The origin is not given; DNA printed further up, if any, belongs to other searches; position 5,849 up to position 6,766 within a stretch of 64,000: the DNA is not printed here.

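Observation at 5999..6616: C39-like peptidase with the catalytic Cys replaced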

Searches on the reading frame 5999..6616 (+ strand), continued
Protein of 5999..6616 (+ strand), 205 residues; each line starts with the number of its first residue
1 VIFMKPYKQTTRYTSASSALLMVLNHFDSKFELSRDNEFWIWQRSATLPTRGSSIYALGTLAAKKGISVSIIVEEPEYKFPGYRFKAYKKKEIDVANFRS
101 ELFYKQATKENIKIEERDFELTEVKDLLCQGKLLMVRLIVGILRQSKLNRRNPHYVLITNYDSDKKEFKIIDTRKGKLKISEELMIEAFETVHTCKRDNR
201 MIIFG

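Call 34: search_protein_families(library=pfam, proteins=[L023:2148-3206:+, L023:3267-4139:+, L023:4313-5188:+, L025:6868-7929:+, L036:227-2494:+, L036:2494-3441:+, L031:6141-7946:+, L031:8787-11225:+, L038:1320-2297:+, L038:3099-3758:+], max_evalue=0.001)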
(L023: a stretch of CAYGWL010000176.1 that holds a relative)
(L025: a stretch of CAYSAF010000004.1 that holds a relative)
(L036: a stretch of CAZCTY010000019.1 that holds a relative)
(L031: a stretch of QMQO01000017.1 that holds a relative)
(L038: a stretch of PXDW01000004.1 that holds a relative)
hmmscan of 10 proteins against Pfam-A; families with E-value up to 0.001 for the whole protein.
L023:2148-3206:+ (353 aa): 2 families
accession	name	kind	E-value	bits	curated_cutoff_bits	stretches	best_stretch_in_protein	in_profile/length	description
PF10432.14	bact-PGI_C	-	1.5e-39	135.8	24.5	1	205-351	1-150/151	Bacterial phospho-glucose isomerase C-terminal SIS domain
PF01380.27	SIS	-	5.8e-05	23.3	25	1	66-151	7-97/131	SIS domain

L023:3267-4139:+ (291 aa): 1 family
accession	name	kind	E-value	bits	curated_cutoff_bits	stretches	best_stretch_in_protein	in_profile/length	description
PF00480.26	ROK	-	1.4e-58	199.2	22.9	1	7-290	2-291/294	ROK family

L023:4313-5188:+ (292 aa): 0 families

L025:6868-7929:+ (354 aa): 2 families
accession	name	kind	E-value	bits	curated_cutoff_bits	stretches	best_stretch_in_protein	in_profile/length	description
PF07282.18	Cas12f1-like_TNB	-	1.3e-22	80.1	26.3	1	252-314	1-60/60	Cas12f1-like, TNB domain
PF01385.25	OrfB_IS605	-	6.4e-06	26.8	30.5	1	128-222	2-105/120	Probable transposase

L036:227-2494:+ (756 aa): 7 families
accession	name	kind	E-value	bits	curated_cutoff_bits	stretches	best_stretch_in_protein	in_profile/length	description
PF01935.23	DUF87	-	5e-17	63.2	23.2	1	19-274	17-218/220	Helicase HerA, central domain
PF05872.18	HerA_C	-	1.1e-13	51.2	22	2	272-367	240-335/502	Helicase HerA-like C-terminal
PF12846.13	AAA_10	-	4.4e-10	39.6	27.5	1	25-364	22-312/362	AAA-like domain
PF01580.24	FtsK_SpoIIIE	-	8.9e-06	25.7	24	1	17-62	32-81/221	FtsK/SpoIIIE family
PF00004.35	AAA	-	7e-05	23.7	21.2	0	277-347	46-123/131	ATPase family associated with various cellular activities (AAA)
PF13401.12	AAA_22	-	9e-05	23.2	27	0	26-61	7-42/130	AAA domain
PF10412.15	TrwB_AAD_bind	-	0.00036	20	20.5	1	19-63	10-54/387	Type IV secretion-system coupling protein DNA-binding domain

L036:2494-3441:+ (316 aa): 1 family
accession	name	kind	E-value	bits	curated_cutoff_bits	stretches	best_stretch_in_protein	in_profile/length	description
PF01142.23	TruD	-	9.7e-63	212.9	27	3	2-161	17-197/412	tRNA pseudouridine synthase D (TruD)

L031:6141-7946:+ (602 aa): 2 families
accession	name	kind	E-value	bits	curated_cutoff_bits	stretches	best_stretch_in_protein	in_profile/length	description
PF22422.2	MGH1-like_GH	-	2.4e-10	41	27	1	434-561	202-328/356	Mannosylglycerate hydrolase MGH1-like glycoside hydrolase domain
PF06202.20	GDE_C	-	6.6e-09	35.6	21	1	305-594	75-365/367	Amylo-alpha-1,6-glucosidase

L031:8787-11225:+ (813 aa): 6 families
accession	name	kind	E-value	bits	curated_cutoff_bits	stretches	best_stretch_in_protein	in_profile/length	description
PF13476.12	AAA_23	-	8.9e-20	72.6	27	1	5-222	1-193/201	AAA domain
PF02463.25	SMC_N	-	8.3e-09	35.6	40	1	3-108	2-118/220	RecF/RecN/SMC N terminal domain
PF13175.12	AAA_15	-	2.2e-07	31.3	32.1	1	1-302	1-282/374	AAA ATPase domain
PF13304.12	AAA_21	-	3.6e-07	31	27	0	712-792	229-302/304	AAA domain, putative AbiEii toxin, Type IV TA system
PF13555.12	AAA_29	-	1.6e-05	25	27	1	3-49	1-48/61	P-loop containing region of AAA domain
PF13558.12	SbcC_Walker_B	-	0.00057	20.5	27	0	715-776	27-89/90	SbcC/RAD50-like, Walker B motif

L038:1320-2297:+ (326 aa): 2 families
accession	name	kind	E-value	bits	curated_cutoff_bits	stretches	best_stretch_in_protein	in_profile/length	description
PF08608.17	Wyosine_form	-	7.4e-22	77.8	22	1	251-309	3-62/63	Wyosine base formation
PF04055.27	Radical_SAM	-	4.3e-17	63.2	29.5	1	72-244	4-163/166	Radical SAM superfamily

L038:3099-3758:+ (220 aa): 0 families

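Call 35: search_protein_families(library=pfam, proteins=[L007:135-707:+, L008:6792-7793:-, L009:5351-6610:+, L009:6642-7898:-, L014:1111-2319:-, L029:3426-4391:+, L029:4411-5202:+, L029:5202-6476:+, L029:6479-7207:+, L033:6382-7755:+], max_evalue=0.001)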
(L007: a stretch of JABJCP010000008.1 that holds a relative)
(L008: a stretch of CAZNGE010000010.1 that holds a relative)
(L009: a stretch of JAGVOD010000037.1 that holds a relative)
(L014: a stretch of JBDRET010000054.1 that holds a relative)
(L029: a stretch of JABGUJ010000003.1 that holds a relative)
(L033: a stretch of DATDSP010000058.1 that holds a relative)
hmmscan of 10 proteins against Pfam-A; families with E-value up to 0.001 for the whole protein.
L007:135-707:+ (191 aa): 3 families
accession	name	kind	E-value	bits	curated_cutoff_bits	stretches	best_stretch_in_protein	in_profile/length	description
PF00117.34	GATase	-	2.4e-25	89.7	22.8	1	4-186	1-188/190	Glutamine amidotransferase class-I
PF07722.19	Peptidase_C26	-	2e-08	34.7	20.5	1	72-170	103-219/219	Peptidase C26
PF01174.25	SNO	-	9.2e-06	26.1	27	1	57-188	51-186/188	SNO glutamine amidotransferase family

L008:6792-7793:- (334 aa): 2 families
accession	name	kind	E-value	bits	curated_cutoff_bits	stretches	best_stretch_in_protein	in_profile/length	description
PF14398.11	ATPgrasp_YheCD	-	5.7e-09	36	26.8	1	131-274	37-183/255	YheC/D like ATP-grasp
PF14397.11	ATPgrasp_ST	-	6.1e-06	26.1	31.4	1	99-165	11-83/278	Sugar-transfer associated ATP-grasp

L009:5351-6610:+ (420 aa): 1 family
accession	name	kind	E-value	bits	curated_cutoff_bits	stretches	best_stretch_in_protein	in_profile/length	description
PF00535.33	Glycos_transf_2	-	0.00042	20.7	23.3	0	128-173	65-110/168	Glycosyl transferase family 2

L009:6642-7898:- (419 aa): 3 families
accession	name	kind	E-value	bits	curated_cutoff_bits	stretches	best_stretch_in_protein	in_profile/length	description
PF01408.29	GFO_IDH_MocA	-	1.2e-20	74.9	24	1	9-130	4-120/120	Oxidoreductase family, NAD-binding Rossmann fold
PF22725.1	GFO_IDH_MocA_C3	-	2.6e-15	57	27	1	138-233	1-89/124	GFO/IDH/MocA C-terminal domain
PF02894.22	GFO_IDH_MocA_C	-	5.5e-13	49.6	22.9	1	142-253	1-110/218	Oxidoreductase family, C-terminal alpha/beta domain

L014:1111-2319:- (403 aa): 5 families
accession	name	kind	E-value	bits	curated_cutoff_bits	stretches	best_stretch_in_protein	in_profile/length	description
PF21269.3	TreT_GT1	-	1.2e-55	187.6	27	1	34-176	1-143/144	Trehalose synthase, N-terminal domain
PF00534.26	Glycos_transf_1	-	1.2e-25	90.4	26.4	1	211-376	7-171/172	Glycosyl transferases group 1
PF13692.12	Glyco_trans_1_4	-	9.6e-19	68.5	27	1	220-363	2-142/142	Glycosyl transferases group 1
PF20706.3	GT4-conflict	-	2e-06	27.5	26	1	246-333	229-315/385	Family 4 Glycosyltransferase in conflict systems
PF13524.12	Glyco_trans_1_2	-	2.3e-06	28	25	1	242-391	7-142/144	Glycosyl transferase-like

L029:3426-4391:+ (322 aa): 1 family
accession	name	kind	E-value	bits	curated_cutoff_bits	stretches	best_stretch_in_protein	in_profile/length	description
PF00291.31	PALP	-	1.9e-67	228.1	35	1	7-296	2-295/295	Pyridoxal-phosphate dependent enzyme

L029:4411-5202:+ (264 aa): 2 families
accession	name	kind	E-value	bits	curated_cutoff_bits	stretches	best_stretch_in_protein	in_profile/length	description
PF10096.14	DUF2334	-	3.2e-20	73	26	1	10-229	3-191/203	Uncharacterized protein conserved in bacteria (DUF2334)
PF01522.26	Polysacc_deac_1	-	5.5e-07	30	23.1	1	22-159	18-121/124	Polysaccharide deacetylase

L029:5202-6476:+ (425 aa): 1 family
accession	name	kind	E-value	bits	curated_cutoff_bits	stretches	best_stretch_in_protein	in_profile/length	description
PF02222.28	ATP-grasp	-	1.8e-07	31.5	27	1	154-322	3-162/179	ATP-grasp domain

L029:6479-7207:+ (243 aa): 2 families
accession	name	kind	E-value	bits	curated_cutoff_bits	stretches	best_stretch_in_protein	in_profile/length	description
PF04909.20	Amidohydro_2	-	2e-19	70.9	26.4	1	18-237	38-288/289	Amidohydrolase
PF01026.27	TatD_DNase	-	1.8e-08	34.5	27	1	4-204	1-206/253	TatD related DNase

L033:6382-7755:+ (458 aa): 0 families

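Call 36: search_protein_families(library=pfam, proteins=[L040:4515-5318:+, L040:5318-6211:+, L040:6227-7147:+, L040:7147-8001:+, L039:2730-3713:+, L039:3774-4895:+, L039:2-976:+, L030:7045-7707:+, L012:3771-4673:-, L013:6942-7850:-], max_evalue=0.001)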
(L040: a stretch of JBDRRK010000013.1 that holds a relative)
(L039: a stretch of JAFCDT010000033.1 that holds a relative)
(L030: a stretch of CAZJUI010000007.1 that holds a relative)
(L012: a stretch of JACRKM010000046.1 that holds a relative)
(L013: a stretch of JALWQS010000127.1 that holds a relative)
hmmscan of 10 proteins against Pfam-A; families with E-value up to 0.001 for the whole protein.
L040:4515-5318:+ (268 aa): 1 family
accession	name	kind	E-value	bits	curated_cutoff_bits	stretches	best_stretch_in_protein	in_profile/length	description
PF01177.27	Asp_Glu_race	-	1.5e-40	139.7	31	1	11-228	1-209/211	Asp/Glu/Hydantoin racemase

L040:5318-6211:+ (298 aa): 2 families
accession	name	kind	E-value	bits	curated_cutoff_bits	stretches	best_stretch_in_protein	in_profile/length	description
PF08443.16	RimK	-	5.4e-16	59.2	21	1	93-287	4-184/188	RimK-like ATP-grasp domain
PF02786.22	CPSase_L_D2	-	9.6e-05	22.4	19.8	1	94-180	3-89/211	Carbamoyl-phosphate synthase L chain, ATP binding domain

L040:6227-7147:+ (307 aa): 1 family
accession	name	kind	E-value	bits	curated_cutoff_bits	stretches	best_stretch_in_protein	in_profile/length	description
PF02955.21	GSH-S_ATP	-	0.00051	20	23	1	146-273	23-160/175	Prokaryotic glutathione synthetase, ATP-grasp domain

L040:7147-8001:+ (285 aa): 2 families
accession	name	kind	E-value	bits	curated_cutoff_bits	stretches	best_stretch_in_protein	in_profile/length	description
PF02016.21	Peptidase_S66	-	1.7e-30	106.1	25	1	6-120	3-121/121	LD-carboxypeptidase N-terminal domain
PF17676.7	Peptidase_S66C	-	4.8e-29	101.8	23.7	1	163-269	1-117/120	LD-carboxypeptidase C-terminal domain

L039:2730-3713:+ (328 aa): 3 families
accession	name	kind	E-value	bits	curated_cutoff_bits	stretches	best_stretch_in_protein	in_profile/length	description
PF00535.33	Glycos_transf_2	-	1.2e-23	84.4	23.3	1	8-188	1-167/168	Glycosyl transferase family 2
PF10111.15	Glyco_tranf_2_2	-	1.1e-06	28.7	27.3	1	9-214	2-207/276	Glycosyltransferase like family 2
PF13632.12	Glyco_trans_2_3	-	1.5e-06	28.6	27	0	172-229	71-126/198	Glycosyl transferase family group 2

L039:3774-4895:+ (374 aa): 1 family
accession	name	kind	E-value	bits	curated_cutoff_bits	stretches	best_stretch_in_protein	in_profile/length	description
PF00933.27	Glyco_hydro_3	-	1e-36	127.4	27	1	6-357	2-314/316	Glycosyl hydrolase family 3 N terminal domain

L039:2-976:+ (325 aa): 2 families
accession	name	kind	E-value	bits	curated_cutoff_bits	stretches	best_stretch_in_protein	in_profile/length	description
PF00814.31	TsaD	-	9.6e-84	281.6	24.8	1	22-291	1-263/264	tRNA N6-adenosine threonylcarbamoyltransferase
PF22521.2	HypF_C_2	-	3.4e-09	37.3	27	1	178-280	125-229/241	Carbamoyltransferase, Kae1-like Domain, second subdomain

L030:7045-7707:+ (221 aa): 3 families
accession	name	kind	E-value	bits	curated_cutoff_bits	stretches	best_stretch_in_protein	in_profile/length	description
PF24034.1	DUF7343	-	8.4e-17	61.2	27.6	1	164-219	6-61/62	Domain of unknown function (DUF7343)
PF13412.12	HTH_24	-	9e-06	25.6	21.9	1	165-201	7-42/48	Winged helix-turn-helix DNA-binding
PF13620.12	CarboxypepD_reg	-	0.0004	21.1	32.3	1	24-71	2-54/82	Carboxypeptidase regulatory-like domain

L012:3771-4673:- (301 aa): 2 families
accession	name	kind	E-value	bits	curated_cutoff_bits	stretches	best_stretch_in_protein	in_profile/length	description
PF24827.1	AstE_AspA_cat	-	4.5e-08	33.3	25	1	49-133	2-61/192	Succinylglutamate desuccinylase/Aspartoacylase catalytic domain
PF00246.29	Peptidase_M14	-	2.2e-06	27.9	21.6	1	21-110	25-118/286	Zinc carboxypeptidase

L013:6942-7850:- (303 aa): 0 families

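Call 38: search_protein_families(library=pfam, proteins=[P0124, P0113, P0118, P0154, P0155, P0127, P0196, P0140, P0101, P0134], max_evalue=0.001)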
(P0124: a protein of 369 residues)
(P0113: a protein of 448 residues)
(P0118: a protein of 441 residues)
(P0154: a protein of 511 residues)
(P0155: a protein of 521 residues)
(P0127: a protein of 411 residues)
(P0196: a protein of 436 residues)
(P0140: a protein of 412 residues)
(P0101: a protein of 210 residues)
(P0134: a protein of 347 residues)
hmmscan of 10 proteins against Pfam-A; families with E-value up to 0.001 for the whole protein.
P0124 (369 aa): 2 families
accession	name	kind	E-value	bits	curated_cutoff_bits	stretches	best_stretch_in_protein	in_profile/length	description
PF11814.14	DUF3335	-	1.4e-64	217.8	25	1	160-364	1-205/206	Peptidase_C39 like family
PF00583.31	Acetyltransf_1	-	8.7e-07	29.7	20.7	1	39-107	28-99/116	Acetyltransferase (GNAT) family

P0113 (448 aa): 3 families
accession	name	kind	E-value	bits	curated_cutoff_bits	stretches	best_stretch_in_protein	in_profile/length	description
PF24827.1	AstE_AspA_cat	-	1.2e-21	77.6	25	1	193-339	2-173/192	Succinylglutamate desuccinylase/Aspartoacylase catalytic domain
PF11814.14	DUF3335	-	7.8e-13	48.8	25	1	2-164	2-170/206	Peptidase_C39 like family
PF09778.15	Guanylate_cyc_2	-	8.3e-07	29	28.1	1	2-142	2-141/212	Guanylylate cyclase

P0118 (441 aa): 2 families
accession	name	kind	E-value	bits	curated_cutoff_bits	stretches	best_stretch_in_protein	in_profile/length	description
PF11814.14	DUF3335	-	4.2e-73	245.7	25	2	13-212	1-205/206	Peptidase_C39 like family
PF03412.21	Peptidase_C39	-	2.5e-05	24.6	22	0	377-422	75-116/133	Peptidase C39 family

P0154 (511 aa): 6 families
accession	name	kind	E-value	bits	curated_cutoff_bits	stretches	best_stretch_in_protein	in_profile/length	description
PF11814.14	DUF3335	-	7.3e-19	68.5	25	1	291-468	1-169/206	Peptidase_C39 like family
PF13529.12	Peptidase_C39_2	-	5.2e-08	34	24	0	408-464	82-142/143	Peptidase_C39 like family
PF18765.7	Polbeta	-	9.3e-07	29.4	26.9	1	19-99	5-79/93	Polymerase beta, Nucleotidyltransferase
PF01909.29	NTP_transf_2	-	4.9e-06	27.3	21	1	16-59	4-46/93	Nucleotidyltransferase domain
PF09778.15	Guanylate_cyc_2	-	2.8e-05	24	28.1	0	443-482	160-201/212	Guanylylate cyclase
PF03412.21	Peptidase_C39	-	0.00063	20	22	0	293-354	4-60/133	Peptidase C39 family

P0155 (521 aa): 2 families
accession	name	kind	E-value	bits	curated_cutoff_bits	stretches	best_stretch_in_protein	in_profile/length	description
PF11814.14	DUF3335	-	4.8e-10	39.7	25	1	324-478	4-168/206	Peptidase_C39 like family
PF13529.12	Peptidase_C39_2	-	9.6e-08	33.1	24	1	322-475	4-142/143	Peptidase_C39 like family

P0127 (411 aa): 1 family
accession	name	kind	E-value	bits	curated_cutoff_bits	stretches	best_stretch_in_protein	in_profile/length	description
PF11814.14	DUF3335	-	5.3e-67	225.7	25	2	5-202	4-205/206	Peptidase_C39 like family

P0196 (436 aa): 1 family
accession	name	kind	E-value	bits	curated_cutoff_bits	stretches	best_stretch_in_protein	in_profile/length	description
PF11814.14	DUF3335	-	1.6e-41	142.6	25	1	231-427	2-204/206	Peptidase_C39 like family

P0140 (412 aa): 6 families
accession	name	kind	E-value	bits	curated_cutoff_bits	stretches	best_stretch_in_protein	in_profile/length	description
PF11814.14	DUF3335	-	5.2e-84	281.3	25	1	170-393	1-205/206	Peptidase_C39 like family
PF00583.31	Acetyltransf_1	-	1.7e-12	48.1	20.7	1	24-135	2-116/116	Acetyltransferase (GNAT) family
PF13673.13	Acetyltransf_10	-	3.4e-09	37.2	23.6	1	29-139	8-111/128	Acetyltransferase (GNAT) domain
PF13508.13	Acetyltransf_7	-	2.5e-08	34.6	27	1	54-136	4-83/84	Acetyltransferase (GNAT) domain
PF13529.12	Peptidase_C39_2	-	1.6e-05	26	24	1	170-334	3-142/143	Peptidase_C39 like family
PF08445.16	FR47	-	6.9e-05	23.2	22.1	1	77-138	20-80/86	FR47-like protein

P0101 (210 aa): 4 families
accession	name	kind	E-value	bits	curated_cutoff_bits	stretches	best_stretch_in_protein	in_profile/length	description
PF11814.14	DUF3335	-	1.9e-37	129.2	25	1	7-176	3-175/206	Peptidase_C39 like family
PF13529.12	Peptidase_C39_2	-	3.1e-09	38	24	1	118-169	85-143/143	Peptidase_C39 like family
PF09778.15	Guanylate_cyc_2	-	2.2e-08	34.1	28.1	0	6-39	2-35/212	Guanylylate cyclase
PF03412.21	Peptidase_C39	-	2e-06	28.1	22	0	9-35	6-32/133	Peptidase C39 family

P0134 (347 aa): 2 families
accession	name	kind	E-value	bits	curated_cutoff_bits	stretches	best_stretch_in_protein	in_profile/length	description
PF11814.14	DUF3335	-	1.6e-57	194.7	25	1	143-340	2-205/206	Peptidase_C39 like family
PF13529.12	Peptidase_C39_2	-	0.00049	21.1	24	0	143-169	4-32/143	Peptidase_C39 like family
